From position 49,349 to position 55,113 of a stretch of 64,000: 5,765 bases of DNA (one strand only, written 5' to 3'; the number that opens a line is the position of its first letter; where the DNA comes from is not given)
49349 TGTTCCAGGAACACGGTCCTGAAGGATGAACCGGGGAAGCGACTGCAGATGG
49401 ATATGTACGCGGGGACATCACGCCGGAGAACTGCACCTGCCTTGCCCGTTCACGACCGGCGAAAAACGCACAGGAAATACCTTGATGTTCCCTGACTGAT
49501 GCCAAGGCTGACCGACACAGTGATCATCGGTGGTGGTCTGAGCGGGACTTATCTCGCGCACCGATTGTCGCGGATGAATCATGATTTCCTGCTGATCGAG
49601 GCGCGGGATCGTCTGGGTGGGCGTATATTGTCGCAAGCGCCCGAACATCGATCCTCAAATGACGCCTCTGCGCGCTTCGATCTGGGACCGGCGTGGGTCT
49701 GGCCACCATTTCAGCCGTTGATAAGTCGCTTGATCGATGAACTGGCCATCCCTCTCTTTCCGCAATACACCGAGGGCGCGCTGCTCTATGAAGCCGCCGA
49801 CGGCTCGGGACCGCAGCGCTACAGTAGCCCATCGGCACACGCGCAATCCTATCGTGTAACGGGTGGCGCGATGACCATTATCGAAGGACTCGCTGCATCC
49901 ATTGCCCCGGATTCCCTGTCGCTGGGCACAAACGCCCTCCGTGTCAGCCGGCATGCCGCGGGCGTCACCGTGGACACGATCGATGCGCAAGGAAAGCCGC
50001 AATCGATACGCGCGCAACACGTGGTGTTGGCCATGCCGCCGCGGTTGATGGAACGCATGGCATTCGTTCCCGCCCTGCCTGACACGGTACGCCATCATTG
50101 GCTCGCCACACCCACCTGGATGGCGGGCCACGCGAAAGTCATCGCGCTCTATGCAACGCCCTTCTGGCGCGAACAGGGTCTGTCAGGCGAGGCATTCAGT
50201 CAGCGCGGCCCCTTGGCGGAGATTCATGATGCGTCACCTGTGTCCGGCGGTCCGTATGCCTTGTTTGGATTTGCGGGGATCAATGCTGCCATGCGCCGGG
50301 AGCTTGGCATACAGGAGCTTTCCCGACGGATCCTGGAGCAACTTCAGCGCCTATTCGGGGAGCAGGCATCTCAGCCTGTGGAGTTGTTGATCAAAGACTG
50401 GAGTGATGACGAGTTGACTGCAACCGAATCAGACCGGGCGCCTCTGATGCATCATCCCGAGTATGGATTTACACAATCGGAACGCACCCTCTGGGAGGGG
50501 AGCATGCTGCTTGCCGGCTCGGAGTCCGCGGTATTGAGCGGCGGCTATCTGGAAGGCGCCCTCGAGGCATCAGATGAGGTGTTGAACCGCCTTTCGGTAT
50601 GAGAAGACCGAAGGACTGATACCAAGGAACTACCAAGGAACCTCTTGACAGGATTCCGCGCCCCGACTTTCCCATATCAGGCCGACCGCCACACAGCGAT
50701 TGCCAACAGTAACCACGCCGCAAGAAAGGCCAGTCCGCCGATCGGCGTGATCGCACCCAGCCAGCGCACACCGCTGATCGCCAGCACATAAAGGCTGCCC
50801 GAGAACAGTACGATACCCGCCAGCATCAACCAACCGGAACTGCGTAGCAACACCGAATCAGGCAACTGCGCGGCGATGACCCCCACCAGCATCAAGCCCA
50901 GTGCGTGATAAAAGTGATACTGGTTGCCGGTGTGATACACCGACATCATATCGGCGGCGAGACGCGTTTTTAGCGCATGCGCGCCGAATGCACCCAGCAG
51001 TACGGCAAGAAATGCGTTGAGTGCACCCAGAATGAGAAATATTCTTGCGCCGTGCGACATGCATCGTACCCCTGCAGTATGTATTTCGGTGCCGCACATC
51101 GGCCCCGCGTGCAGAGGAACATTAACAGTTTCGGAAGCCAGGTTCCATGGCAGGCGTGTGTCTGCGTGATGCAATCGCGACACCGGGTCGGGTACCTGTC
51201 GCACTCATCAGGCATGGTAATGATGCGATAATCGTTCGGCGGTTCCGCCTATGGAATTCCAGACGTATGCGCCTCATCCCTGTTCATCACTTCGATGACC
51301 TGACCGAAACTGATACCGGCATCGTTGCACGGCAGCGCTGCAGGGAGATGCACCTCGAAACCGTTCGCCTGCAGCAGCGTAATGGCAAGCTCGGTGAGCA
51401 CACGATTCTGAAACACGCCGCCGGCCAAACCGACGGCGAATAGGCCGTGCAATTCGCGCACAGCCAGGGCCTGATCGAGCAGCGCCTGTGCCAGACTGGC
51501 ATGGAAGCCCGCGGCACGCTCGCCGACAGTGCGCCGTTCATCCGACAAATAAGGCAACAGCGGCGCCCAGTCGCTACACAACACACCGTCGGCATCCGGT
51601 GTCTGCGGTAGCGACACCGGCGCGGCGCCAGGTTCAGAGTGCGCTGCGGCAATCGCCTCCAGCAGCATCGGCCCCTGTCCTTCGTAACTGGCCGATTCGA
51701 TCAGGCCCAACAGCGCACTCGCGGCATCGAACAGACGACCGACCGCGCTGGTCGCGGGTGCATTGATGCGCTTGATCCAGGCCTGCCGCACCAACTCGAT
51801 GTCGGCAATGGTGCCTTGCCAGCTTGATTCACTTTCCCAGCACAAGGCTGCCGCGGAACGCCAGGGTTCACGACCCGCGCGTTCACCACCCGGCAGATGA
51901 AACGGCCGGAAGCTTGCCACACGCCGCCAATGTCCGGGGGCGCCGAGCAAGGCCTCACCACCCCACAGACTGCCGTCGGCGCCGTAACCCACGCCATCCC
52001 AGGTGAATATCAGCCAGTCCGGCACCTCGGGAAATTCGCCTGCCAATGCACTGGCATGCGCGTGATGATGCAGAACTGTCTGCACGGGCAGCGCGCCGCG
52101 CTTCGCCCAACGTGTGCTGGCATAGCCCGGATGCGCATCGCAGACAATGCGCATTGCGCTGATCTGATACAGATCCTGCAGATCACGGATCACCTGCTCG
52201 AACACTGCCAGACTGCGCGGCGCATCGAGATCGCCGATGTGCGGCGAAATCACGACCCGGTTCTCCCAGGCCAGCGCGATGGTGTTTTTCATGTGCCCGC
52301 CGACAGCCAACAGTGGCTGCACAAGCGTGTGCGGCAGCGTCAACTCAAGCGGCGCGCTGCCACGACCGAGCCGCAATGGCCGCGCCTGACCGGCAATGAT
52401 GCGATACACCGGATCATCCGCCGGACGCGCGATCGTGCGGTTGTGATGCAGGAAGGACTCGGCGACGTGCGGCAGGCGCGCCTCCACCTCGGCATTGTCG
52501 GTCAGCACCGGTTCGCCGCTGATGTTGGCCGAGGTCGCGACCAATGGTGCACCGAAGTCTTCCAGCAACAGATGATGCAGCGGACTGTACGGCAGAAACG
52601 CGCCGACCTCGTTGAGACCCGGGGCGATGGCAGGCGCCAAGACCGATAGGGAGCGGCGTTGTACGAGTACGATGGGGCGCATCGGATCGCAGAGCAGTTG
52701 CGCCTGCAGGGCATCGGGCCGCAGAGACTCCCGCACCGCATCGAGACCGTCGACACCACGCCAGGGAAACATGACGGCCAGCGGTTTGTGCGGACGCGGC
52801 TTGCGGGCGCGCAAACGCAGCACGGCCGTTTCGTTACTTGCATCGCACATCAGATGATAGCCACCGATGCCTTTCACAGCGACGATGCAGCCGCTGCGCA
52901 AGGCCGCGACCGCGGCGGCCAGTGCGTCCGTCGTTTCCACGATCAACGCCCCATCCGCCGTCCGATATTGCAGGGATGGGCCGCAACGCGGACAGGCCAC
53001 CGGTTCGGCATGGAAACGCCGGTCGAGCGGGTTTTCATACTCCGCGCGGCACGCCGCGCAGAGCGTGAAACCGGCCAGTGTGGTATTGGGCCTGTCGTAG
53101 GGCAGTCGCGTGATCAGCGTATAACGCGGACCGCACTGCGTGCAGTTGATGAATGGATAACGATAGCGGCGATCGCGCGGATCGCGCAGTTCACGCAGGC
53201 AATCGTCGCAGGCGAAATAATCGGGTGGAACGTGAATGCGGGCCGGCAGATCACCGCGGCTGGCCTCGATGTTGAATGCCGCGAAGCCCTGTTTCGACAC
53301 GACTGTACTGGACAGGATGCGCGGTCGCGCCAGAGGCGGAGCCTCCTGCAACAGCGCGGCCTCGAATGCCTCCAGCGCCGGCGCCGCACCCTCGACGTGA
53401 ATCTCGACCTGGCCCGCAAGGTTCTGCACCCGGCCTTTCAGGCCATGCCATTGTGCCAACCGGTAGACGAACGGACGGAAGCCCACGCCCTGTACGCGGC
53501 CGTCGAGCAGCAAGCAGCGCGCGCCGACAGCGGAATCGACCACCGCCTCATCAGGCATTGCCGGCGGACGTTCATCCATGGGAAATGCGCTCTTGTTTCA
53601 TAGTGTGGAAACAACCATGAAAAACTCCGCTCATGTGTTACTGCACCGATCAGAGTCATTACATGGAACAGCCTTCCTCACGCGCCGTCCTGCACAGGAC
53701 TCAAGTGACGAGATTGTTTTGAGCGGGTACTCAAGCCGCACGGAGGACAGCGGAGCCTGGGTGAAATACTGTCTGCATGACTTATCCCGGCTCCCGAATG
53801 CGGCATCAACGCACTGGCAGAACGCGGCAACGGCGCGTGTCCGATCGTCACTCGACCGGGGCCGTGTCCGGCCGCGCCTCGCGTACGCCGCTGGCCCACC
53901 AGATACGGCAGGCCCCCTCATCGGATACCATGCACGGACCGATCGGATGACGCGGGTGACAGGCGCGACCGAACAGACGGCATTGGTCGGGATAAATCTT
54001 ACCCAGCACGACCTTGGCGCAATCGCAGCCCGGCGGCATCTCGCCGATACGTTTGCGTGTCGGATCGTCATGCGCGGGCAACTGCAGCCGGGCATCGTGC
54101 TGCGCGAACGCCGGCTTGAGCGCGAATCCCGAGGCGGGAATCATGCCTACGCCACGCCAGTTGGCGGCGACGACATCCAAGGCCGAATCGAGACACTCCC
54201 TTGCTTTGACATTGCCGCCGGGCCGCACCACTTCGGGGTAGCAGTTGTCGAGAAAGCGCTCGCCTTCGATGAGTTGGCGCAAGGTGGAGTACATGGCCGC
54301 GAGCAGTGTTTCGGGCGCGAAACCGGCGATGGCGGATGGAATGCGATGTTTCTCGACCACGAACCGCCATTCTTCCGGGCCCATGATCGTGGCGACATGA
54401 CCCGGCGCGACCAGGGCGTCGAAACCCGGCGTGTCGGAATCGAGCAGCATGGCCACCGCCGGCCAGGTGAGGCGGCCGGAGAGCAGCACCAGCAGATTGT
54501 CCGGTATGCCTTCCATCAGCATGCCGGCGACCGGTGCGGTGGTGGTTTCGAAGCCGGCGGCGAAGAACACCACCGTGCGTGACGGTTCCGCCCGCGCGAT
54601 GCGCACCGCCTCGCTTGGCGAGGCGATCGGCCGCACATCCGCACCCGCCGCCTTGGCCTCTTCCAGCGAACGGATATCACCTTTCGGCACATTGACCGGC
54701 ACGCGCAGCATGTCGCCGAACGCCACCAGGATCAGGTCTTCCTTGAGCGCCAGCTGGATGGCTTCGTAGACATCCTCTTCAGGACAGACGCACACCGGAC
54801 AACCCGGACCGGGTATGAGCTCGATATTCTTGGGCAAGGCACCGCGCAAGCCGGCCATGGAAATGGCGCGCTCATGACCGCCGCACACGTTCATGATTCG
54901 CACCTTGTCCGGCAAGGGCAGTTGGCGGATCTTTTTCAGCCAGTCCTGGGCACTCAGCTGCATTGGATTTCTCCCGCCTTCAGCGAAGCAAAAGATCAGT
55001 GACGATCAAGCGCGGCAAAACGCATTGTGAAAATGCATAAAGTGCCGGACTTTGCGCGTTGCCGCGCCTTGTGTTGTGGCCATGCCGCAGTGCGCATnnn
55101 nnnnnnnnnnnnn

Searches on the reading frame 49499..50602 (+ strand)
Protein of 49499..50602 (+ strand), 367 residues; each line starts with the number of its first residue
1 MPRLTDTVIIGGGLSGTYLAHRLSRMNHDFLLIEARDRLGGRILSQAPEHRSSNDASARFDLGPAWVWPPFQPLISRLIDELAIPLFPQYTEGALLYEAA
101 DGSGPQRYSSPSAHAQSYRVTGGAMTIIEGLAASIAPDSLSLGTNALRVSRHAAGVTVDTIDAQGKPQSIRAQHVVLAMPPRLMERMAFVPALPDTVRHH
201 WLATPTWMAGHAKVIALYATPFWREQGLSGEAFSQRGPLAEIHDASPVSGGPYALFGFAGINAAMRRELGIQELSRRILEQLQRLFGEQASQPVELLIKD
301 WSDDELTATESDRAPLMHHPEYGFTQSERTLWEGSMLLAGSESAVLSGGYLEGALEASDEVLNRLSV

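Call 49: search_protein_families(library=pfam, proteins=[window:49499-50602:+], max_evalue=0.00001)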
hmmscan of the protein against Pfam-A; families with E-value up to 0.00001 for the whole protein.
window:49499-50602:+ (367 aa): 3 families
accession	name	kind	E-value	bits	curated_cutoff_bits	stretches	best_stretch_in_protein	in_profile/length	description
PF01593.30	Amino_oxidase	-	5.2e-34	118.7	19.8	2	108-357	187-434/443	Flavin containing amine oxidoreductase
PF13450.12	NAD_binding_8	-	5.5e-16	59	21.9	1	9-82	1-68/68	NAD(P)-binding Rossmann-like domain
PF01266.30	DAO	-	5.5e-06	26.6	27.9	0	6-40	1-35/353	FAD dependent oxidoreductase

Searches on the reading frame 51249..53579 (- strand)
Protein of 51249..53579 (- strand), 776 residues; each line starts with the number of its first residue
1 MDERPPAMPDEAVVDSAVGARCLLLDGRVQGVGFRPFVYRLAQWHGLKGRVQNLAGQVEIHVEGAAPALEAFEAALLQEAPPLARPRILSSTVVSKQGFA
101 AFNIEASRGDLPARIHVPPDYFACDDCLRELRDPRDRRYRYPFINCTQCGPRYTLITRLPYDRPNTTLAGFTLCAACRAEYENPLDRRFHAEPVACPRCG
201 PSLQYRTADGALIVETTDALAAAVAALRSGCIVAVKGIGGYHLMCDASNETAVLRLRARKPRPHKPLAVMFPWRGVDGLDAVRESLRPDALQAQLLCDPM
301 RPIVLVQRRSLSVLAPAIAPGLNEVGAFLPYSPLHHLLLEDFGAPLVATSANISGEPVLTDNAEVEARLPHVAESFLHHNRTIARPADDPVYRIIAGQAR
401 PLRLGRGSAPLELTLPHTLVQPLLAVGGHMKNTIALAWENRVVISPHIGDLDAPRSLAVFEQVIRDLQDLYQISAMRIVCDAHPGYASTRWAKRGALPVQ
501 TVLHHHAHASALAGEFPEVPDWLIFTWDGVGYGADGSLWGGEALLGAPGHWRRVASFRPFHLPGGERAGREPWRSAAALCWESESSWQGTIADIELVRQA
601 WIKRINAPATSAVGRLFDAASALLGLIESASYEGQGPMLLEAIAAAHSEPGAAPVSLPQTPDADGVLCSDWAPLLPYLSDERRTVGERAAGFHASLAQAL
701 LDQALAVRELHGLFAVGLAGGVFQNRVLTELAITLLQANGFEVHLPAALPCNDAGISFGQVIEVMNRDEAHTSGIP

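Call 49: search_protein_families(library=pfam, proteins=[window:51249-53579:-], max_evalue=0.00001)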
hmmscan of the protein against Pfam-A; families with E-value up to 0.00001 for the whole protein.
window:51249-53579:- (776 aa): 5 families
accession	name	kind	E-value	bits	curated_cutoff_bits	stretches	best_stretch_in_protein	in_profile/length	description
PF22521.2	HypF_C_2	-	3.6e-65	220.5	27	1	525-760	2-241/241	Carbamoyltransferase, Kae1-like Domain, second subdomain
PF01300.24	Sua5_yciO_yrdC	-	2.9e-41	141.4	25.1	1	226-405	2-178/178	Telomere recombination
PF07503.17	zf-HYPF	-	8.4e-32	109.1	23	2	124-156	2-34/34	HypF finger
PF17788.7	HypF_C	-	7.4e-31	107.2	23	1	421-515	4-99/99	HypF Kae1-like domain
PF00708.24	Acylphosphatase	-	1.1e-16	61.3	22.5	1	24-96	4-76/85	Acylphosphatase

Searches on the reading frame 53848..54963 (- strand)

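Call 49: search_protein_families(library=pfam, proteins=[window:53848-54963:-], max_evalue=0.00001)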
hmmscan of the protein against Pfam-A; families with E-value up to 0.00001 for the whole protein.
window:53848-54963:- (371 aa): 1 family
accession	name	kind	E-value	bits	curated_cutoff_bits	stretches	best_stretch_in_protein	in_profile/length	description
PF01924.21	HypD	-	4e-121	404.9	25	1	5-357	3-349/351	Hydrogenase formation hypA family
